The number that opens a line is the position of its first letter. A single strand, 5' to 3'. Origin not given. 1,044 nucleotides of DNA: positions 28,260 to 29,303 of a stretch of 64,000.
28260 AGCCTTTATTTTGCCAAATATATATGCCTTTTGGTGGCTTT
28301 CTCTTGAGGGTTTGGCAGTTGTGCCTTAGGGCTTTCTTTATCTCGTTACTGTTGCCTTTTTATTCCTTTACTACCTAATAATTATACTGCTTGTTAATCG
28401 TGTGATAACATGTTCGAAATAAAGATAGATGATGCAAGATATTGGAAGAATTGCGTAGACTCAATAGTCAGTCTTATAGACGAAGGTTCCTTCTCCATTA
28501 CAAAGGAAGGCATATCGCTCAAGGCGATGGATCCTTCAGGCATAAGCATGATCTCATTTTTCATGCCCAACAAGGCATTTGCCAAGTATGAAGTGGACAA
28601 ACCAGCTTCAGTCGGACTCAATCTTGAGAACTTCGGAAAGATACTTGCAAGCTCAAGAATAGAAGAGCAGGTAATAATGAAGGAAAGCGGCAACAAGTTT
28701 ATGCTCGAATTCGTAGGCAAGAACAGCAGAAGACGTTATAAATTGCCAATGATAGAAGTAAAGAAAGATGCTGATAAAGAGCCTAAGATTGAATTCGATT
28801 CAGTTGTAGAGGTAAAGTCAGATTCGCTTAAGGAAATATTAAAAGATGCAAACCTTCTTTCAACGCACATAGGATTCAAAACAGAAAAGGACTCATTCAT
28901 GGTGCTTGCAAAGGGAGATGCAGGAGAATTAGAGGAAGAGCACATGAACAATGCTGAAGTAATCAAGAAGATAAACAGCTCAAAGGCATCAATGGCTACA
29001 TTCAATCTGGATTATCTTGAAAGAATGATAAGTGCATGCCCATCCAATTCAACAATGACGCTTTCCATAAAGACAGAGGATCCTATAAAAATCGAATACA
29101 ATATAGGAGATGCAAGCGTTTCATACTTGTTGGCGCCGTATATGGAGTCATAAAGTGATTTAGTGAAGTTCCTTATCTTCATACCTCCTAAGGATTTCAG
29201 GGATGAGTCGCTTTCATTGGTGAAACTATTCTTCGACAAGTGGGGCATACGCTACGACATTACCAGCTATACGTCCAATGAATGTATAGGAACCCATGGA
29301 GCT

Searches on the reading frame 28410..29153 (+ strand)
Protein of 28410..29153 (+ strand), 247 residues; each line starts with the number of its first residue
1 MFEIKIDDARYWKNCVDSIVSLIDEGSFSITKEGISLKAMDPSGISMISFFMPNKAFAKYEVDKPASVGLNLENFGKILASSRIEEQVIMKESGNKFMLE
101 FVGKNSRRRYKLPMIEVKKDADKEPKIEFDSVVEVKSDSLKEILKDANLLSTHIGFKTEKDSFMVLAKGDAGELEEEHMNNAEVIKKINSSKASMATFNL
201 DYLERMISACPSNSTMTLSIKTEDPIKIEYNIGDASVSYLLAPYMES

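Call 67: list_cluster_members(proteins=[L014:8923-9666:-, L016:6983-7702:+, L018:8348-8935:-, L008:2668-3627:-, L012:1685-2935:-, window:28410-29153:+, P0013, P0020, P0026, P0022])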
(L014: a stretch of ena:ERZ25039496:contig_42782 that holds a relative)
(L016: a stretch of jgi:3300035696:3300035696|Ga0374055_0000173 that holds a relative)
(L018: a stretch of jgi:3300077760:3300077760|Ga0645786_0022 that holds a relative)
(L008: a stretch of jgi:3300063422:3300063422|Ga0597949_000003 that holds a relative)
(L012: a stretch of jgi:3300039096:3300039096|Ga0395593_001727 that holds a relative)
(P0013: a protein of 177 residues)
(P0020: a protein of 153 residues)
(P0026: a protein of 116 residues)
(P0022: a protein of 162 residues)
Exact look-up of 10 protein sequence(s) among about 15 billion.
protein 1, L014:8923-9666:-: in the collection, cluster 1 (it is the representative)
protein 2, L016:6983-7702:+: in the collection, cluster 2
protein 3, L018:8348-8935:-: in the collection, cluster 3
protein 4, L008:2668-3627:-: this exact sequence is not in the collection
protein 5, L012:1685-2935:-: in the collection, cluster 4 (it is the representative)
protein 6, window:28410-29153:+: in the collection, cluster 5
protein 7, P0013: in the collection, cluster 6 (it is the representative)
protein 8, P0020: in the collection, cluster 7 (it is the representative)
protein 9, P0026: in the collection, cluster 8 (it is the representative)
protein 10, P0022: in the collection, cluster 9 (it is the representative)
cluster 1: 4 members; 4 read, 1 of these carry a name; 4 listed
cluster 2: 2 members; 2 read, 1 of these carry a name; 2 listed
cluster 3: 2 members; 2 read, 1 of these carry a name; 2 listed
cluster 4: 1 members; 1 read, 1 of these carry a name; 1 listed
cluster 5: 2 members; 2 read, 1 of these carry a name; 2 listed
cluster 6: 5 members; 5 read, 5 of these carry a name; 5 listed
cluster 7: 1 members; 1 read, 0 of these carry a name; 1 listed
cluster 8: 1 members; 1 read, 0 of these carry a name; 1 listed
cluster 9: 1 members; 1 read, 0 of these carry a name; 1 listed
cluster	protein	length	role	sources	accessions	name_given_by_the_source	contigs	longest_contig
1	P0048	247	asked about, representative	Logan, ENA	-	-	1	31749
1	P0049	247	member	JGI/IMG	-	proliferating cell nuclear antigen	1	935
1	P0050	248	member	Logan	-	-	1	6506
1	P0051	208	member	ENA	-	-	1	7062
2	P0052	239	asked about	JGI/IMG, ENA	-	large subunit ribosomal protein L2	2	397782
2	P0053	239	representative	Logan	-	-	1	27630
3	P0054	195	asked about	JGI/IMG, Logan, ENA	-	nucleoside-diphosphate kinase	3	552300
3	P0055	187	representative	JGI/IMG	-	-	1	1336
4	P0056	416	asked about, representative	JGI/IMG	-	cell division control protein 6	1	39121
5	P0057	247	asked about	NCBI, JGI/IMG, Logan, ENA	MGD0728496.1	MAG: proliferating cell nuclear antigen (pcna) [Candidatus Micrarchaeaceae archaeon] | proliferating cell nuclear antigen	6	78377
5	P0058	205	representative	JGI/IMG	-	-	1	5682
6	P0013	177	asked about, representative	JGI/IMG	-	hypothetical protein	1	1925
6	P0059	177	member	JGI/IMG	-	hypothetical protein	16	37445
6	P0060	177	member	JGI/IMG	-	hypothetical protein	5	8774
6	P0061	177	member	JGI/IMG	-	hypothetical protein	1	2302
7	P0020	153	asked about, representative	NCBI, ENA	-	-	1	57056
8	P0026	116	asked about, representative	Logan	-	-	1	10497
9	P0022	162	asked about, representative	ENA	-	-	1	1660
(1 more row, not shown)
